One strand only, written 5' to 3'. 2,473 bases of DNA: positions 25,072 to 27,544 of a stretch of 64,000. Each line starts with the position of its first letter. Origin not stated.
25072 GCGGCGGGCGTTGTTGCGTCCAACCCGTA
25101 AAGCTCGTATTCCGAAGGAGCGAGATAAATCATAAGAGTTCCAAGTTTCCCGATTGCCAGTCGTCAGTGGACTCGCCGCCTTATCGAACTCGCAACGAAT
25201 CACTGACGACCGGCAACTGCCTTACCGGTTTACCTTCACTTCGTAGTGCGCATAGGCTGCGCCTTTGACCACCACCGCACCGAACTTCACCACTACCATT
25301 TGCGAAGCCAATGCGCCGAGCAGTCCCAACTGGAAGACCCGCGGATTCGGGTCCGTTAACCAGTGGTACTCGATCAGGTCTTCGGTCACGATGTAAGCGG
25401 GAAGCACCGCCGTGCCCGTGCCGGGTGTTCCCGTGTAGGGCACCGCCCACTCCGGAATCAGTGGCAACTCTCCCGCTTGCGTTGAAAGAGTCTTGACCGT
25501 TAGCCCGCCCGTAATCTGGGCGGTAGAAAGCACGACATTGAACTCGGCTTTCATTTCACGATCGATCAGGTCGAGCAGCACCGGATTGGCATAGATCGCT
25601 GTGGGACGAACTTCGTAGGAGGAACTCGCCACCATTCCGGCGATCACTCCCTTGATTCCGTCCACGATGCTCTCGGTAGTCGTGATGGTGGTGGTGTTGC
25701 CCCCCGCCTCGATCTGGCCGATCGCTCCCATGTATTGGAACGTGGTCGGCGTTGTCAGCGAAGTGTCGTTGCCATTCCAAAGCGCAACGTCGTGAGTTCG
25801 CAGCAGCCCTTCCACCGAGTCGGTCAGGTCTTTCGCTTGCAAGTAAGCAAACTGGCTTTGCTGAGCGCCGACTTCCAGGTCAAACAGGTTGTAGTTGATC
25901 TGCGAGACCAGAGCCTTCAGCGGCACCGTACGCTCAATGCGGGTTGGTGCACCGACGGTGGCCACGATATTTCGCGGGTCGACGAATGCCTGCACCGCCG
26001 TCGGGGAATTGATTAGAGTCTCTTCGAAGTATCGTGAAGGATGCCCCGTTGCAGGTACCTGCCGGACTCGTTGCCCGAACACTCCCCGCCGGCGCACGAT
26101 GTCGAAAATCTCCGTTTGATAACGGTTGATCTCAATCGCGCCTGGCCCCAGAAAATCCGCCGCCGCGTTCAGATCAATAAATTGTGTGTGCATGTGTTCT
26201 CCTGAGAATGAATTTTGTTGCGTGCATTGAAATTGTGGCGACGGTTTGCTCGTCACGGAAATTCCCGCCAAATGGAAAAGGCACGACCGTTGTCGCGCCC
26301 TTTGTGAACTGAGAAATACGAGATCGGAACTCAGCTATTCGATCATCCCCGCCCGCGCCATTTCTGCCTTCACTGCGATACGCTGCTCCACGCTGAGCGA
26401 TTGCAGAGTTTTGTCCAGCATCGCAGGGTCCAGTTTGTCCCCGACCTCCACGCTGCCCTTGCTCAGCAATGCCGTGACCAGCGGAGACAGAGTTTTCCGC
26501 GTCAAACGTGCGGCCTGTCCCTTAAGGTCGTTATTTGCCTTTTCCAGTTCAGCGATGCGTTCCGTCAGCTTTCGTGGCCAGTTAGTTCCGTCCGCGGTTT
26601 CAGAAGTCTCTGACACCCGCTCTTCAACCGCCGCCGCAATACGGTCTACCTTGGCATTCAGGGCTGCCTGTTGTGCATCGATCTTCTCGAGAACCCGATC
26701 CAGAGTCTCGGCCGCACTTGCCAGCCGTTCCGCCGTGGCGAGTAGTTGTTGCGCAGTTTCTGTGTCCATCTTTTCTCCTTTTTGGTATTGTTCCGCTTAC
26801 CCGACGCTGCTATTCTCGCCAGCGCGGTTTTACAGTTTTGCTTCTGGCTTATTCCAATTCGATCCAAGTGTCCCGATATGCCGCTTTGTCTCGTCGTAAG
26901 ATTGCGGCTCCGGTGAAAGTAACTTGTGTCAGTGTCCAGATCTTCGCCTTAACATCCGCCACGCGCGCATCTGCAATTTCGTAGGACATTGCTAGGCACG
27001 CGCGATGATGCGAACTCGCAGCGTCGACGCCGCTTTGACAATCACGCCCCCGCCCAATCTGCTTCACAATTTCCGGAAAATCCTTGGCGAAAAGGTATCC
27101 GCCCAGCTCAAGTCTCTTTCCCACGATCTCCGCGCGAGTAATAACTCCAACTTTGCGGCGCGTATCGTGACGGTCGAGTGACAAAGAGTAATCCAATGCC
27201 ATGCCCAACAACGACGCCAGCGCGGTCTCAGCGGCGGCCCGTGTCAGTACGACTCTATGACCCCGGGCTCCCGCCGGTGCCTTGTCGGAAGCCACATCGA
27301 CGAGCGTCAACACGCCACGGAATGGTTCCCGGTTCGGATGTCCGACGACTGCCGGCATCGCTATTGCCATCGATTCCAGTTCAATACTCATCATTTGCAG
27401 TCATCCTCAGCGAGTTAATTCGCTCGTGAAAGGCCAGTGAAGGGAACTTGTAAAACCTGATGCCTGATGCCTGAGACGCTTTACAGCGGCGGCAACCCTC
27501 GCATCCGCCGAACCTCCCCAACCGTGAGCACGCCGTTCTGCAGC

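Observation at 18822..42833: Integrase-less, replication-less phage-like element with fully intact structural genes: domesticated (GTA-like) particle locus or decaying prophage?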

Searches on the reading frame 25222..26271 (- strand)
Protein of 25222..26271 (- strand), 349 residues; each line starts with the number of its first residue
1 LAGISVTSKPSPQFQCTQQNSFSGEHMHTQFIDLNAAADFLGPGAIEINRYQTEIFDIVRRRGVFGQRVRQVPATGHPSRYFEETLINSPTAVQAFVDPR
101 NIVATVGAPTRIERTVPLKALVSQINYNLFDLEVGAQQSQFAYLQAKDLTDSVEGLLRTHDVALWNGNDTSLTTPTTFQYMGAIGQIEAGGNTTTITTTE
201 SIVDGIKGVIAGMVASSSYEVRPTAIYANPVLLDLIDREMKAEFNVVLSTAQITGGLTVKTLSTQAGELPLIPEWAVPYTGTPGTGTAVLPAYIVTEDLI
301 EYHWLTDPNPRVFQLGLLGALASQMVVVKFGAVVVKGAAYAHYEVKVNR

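Call 4: search_protein_families(library=pfam, proteins=[window:25222-26271:-], max_evalue=0.01)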
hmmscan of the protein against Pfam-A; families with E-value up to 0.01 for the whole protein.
window:25222-26271:- (349 aa): 0 families

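Call 6: search_protein_families(library=phrogs, proteins=[window:25222-26271:-], max_evalue=0.01)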
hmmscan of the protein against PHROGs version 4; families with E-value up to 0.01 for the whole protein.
window:25222-26271:- (349 aa): 0 families

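Call 37: search_solved_structures(query=A4, max_evalue=1)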
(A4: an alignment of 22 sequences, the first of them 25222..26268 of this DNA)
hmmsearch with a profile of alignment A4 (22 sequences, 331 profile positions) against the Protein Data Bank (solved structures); distinct sequences matched with E-value up to 1: 0.

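Call 38: search_dna_similar(query=window:25222-26268:-, collection=phages, mode=protein, max_evalue=0.001, max_rows=15)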
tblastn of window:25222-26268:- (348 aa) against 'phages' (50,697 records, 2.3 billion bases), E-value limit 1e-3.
No match.

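Call 56: find_homologous_proteins(query=window:25222-26268:-, max_evalue=0.001)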
Query window:25222-26268:- (348 aa): 4504 proteins with E <= 0.001 among 8000 candidates; the best 120 are listed.
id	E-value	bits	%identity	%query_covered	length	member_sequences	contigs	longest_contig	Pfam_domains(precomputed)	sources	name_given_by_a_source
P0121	1.3e-207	707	94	97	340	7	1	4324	-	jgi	-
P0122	5.3e-206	701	98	93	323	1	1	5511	-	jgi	-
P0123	6.9e-206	701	98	93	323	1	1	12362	-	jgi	-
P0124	4.6e-205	698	98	93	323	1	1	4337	-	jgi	-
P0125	5.2e-205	698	98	93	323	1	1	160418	-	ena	-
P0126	7.0e-205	698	98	93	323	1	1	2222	-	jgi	jgi:hypothetical protein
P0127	1.9e-204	696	98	93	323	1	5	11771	-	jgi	-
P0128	2.5e-204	696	98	93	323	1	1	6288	-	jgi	-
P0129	3.9e-204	695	97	93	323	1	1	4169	-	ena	-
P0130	6.0e-204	695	97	93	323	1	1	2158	-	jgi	jgi:hypothetical protein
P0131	7.7e-204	694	97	93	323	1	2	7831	-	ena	-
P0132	8.0e-204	694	97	93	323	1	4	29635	-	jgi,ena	jgi:hypothetical protein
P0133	9.5e-204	694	97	93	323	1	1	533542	-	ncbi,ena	-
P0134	1.1e-203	694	97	93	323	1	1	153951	-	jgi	jgi:hypothetical protein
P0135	1.1e-203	694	97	93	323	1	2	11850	-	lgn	-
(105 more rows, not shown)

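Call 67: predict_structure(alignment_id=A6)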
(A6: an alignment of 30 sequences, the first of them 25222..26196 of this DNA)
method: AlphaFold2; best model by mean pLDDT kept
length: 324 residues; sequences in the alignment: 30
mean_pLDDT: 32.1   pTM: 0.17
mean pLDDT of the five models: 32.1, 31.4, 31.0, 28.2, 25.8
residues with pLDDT >= 90: 0; 70-90: 0; 50-70: 0; < 50: 324
segments of 3 or more residues with pLDDT < 50: 1-324
pLDDT, mean of each block of 10 residues (from residue 1): 30 34 34 33 28 26 32 32 29 30 31 36 39 39 40 30 28 34 33 25 34 37 40 41 38 32 28 31 27 28 27 27 24
secondary structure, 60 per line:
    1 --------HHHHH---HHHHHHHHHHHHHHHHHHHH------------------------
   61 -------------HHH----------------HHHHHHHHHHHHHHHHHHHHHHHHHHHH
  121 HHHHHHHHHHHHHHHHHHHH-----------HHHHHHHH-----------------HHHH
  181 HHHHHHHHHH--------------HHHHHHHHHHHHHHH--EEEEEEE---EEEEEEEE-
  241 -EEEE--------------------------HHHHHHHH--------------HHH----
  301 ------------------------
elements in order: H9-13 H17-36 H93-140 H152-159 H177-190 H205-219 E222-228 E232-239 E242-245 H272-279

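Call 70: search_protein_families(library=phrogs, alignment_id=A4, max_evalue=1)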
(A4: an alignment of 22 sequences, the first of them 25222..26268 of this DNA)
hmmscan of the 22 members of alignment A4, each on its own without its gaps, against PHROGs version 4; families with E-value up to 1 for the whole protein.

A. member 1, window:25222-26268:- (348 aa): 0 families

B. families by the number of members that match (of 22 scanned): 3 families
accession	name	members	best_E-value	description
phrog_19969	-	2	0.25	terminase small subunit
phrog_264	-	1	0.023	major head protein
phrog_37296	-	1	0.19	-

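Call 80: search_protein_representatives(alignment_id=A6)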
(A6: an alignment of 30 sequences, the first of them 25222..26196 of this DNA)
Query: 30 sequences, 323 profile positions. Proteins with E-value up to 0.001 (for the whole library): 327; up to 1e-10: 246; up to 1e-30: 129. The best 150 are listed.
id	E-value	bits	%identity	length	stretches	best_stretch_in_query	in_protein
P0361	2.2e-138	477.3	-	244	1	80-323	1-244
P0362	5.6e-129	446.4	-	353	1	1-240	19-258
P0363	5.9e-112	390.5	-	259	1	122-323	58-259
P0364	2.5e-109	381.8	-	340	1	8-319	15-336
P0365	5.8e-108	377.3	-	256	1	72-271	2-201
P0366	6.3e-107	373.9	-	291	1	1-231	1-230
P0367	2.1e-100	352.5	-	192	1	133-323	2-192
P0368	7.9e-97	340.7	-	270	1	1-232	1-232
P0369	2.2e-88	313.0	-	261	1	137-310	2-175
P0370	2.3e-88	312.9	-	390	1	6-313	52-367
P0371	6.2e-87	308.2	-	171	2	55-137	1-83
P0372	8.1e-83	294.7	-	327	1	2-323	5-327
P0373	1.1e-82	294.2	-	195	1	1-149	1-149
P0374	3.1e-82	292.8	-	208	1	1-167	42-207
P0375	2.3e-81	289.9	-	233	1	1-172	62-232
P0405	2.4e-58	214.3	-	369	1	8-320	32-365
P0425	2.7e-50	187.8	-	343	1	2-320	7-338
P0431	1.8e-49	185.1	-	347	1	9-321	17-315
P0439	5.3e-46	173.7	-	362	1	8-317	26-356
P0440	2.4e-45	171.6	-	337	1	3-314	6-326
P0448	3.2e-41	158.0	-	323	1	3-318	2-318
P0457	5.0e-38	147.5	-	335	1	8-310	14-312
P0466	4.6e-36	141.1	-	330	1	28-316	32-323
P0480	1.6e-32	129.4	-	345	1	8-311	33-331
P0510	1.7e-24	103.1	-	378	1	3-256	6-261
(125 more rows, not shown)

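Call 81: search_protein_families(library=phrogs, proteins=[P0510, P0480, P0466, P0457, P0448, P0440, P0439, P0431, P0425, P0405], max_evalue=0.1)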
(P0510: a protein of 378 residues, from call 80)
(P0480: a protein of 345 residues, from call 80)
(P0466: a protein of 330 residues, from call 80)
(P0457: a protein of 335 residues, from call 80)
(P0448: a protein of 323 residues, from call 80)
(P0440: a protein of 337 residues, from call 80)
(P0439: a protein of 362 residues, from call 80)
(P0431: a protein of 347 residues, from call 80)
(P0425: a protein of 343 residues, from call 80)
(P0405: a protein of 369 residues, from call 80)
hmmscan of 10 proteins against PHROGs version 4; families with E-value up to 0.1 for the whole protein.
P0510 (378 aa): 0 families

P0480 (345 aa): 1 family
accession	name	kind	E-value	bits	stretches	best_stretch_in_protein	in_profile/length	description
phrog_5648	-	unknown function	0.0039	18.3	1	23-75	6-58/78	-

P0466 (330 aa): 0 families

P0457 (335 aa): 0 families

P0448 (323 aa): 1 family
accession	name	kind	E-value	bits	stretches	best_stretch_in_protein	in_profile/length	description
phrog_752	-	head and packaging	0.044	13.7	1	109-256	132-277/475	major head protein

P0440 (337 aa): 1 family
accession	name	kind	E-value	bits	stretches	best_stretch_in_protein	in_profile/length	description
phrog_5948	-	unknown function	0.04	14.9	1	166-207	15-54/69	-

P0439 (362 aa): 0 families

P0431 (347 aa): 1 family
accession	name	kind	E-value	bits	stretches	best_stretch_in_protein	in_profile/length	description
phrog_6964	-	unknown function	0.078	14.4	0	70-123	20-72/96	-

P0425 (343 aa): 1 family
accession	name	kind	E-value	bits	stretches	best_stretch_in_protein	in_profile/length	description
phrog_12681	-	unknown function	0.047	15.1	1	125-157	61-93/114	-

P0405 (369 aa): 0 families

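Call 83: search_solved_structures(query=A8, max_evalue=10, show_alignments=1)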
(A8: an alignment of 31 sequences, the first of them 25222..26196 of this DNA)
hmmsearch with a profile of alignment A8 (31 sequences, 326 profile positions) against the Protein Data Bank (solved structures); distinct sequences matched with E-value up to 10: 3.
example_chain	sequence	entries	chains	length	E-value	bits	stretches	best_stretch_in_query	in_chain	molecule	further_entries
9vel_C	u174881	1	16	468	0.00088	21.6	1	17-256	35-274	Gp6.1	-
5eka_A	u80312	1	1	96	0.075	15.3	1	110-150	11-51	DNA-binding protein HU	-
5hub_A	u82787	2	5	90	1.5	11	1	25-66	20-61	Chorismate mutase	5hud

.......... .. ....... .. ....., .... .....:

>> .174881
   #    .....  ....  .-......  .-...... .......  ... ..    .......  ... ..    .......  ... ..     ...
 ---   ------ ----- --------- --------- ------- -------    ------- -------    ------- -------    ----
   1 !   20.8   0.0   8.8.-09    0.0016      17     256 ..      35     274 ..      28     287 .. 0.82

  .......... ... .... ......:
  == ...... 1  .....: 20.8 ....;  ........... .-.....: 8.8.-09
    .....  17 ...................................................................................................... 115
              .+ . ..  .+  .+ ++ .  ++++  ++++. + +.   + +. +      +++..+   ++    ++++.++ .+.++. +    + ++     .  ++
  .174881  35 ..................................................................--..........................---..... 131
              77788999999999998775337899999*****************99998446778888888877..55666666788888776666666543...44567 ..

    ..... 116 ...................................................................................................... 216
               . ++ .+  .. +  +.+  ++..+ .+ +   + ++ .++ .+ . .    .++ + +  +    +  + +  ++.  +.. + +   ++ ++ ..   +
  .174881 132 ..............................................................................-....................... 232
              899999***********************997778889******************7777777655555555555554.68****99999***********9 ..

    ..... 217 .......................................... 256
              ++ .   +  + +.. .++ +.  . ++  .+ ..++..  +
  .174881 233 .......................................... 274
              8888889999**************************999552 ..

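Call 114: find_related_loci(query=A4, collection=viral_contigs, flank=10000)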
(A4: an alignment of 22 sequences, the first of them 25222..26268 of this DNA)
Query A4 (348 aa) in viral_contigs; peptide patterns used: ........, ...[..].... (x = any residue, [..] = any of these).
107 stretches matched a pattern; 32 encode a relative of the query (tblastn E <= 1e-3); 32 distinct loci.
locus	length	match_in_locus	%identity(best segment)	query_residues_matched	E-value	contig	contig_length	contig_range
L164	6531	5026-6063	93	3-348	0e+0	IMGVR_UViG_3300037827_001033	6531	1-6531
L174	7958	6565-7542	83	23-348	0e+0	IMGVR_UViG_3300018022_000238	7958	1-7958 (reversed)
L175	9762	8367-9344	83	23-348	0e+0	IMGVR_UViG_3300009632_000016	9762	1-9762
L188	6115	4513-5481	79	26-348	0e+0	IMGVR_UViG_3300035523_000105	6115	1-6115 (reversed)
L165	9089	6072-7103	79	5-348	2e-180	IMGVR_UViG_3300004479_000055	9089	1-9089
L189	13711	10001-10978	83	23-348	3e-179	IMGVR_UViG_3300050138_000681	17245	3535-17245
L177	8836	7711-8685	78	24-348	5e-176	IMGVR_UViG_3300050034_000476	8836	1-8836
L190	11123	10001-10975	78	24-348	6e-176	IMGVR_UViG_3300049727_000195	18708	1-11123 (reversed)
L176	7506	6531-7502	79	25-348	4e-174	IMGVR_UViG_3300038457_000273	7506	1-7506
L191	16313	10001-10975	83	23-348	8e-174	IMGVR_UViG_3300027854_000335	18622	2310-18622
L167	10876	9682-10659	81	23-348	7e-173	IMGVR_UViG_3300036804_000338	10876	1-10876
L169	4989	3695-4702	77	13-348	1e-175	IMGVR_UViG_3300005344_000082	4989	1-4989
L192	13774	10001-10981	80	23-348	3e-168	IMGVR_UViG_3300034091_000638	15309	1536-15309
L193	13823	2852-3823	74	25-348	1e-167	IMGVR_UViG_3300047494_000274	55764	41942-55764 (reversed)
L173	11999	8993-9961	73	19-348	5e-166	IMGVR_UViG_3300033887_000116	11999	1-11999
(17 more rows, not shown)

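Call 119: search_protein_families(library=ncbifam, proteins=[window:25222-26196:-], max_evalue=0.01)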
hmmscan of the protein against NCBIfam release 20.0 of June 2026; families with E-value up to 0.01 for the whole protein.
window:25222-26196:- (324 aa): 0 families

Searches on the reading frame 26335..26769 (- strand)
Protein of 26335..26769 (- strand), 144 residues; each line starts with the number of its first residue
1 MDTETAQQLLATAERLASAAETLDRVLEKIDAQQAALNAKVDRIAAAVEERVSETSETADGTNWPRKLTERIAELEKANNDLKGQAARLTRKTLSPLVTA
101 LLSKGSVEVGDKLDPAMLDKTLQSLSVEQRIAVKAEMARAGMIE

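Call 4: search_protein_families(library=pfam, proteins=[window:26335-26769:-], max_evalue=0.01)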
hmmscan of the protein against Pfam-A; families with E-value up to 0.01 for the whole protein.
window:26335-26769:- (144 aa): 1 family
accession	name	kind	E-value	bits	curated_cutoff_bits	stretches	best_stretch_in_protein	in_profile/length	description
PF04899.17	MbeD_MobD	-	0.0084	16.7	21.6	0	18-50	28-60/70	MbeD/MobD like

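Call 6: search_protein_families(library=phrogs, proteins=[window:26335-26769:-], max_evalue=0.01)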
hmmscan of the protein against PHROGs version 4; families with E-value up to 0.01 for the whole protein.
window:26335-26769:- (144 aa): 1 family
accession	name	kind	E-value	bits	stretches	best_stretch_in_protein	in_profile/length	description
phrog_16654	-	unknown function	0.0077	17.4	0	13-54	29-70/101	-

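Call 119: search_protein_families(library=ncbifam, proteins=[window:26335-26769:-], max_evalue=0.01)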
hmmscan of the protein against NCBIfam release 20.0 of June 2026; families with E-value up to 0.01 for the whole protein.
window:26335-26769:- (144 aa): 2 families
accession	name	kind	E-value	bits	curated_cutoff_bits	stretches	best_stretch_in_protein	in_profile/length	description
NF045487.1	ASRP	equivalog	0.0043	15.7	300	1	7-90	358-442/593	archaea-specific SMC-related protein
NF038350.1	taxis_HmpF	equivalog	0.0082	14.6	200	1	4-92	201-286/553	pilus motility taxis protein HmpF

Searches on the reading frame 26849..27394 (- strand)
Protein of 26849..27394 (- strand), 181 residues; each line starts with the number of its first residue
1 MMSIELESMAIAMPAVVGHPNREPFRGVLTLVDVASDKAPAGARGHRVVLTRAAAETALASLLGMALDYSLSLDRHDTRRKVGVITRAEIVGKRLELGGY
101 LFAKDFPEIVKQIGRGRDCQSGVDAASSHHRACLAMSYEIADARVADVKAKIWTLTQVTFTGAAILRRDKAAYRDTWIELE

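Call 5: search_protein_families(library=pfam, proteins=[window:26849-27394:-], max_evalue=0.01)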
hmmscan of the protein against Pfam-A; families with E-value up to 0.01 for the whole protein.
window:26849-27394:- (181 aa): 0 families

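Call 7: search_protein_families(library=phrogs, proteins=[window:26849-27394:-], max_evalue=0.01)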
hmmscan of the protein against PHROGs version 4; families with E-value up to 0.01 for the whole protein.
window:26849-27394:- (181 aa): 0 families

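Call 107: search_solved_structures(query=A13, max_evalue=10, show_alignments=1)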
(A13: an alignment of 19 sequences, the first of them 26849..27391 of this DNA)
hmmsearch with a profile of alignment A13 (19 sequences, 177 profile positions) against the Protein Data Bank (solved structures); distinct sequences matched with E-value up to 10: 1.
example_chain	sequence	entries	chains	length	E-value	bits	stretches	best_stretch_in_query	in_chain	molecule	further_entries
261l_A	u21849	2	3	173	0.17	14.7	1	49-165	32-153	LYSOZYME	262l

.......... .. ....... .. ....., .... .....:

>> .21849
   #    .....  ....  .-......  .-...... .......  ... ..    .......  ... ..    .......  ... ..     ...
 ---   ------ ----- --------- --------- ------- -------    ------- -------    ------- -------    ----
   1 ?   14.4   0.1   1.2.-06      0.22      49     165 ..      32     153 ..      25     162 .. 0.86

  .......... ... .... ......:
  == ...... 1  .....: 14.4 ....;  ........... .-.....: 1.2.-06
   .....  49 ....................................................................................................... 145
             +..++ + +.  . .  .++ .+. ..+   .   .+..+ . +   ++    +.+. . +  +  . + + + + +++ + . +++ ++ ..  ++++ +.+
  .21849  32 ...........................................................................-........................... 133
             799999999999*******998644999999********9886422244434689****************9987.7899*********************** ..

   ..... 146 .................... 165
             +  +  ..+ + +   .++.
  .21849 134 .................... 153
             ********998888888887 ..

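Call 119: search_protein_families(library=ncbifam, proteins=[window:26849-27394:-], max_evalue=0.01)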
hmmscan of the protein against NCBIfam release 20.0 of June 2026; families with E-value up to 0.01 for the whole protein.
window:26849-27394:- (181 aa): 0 families
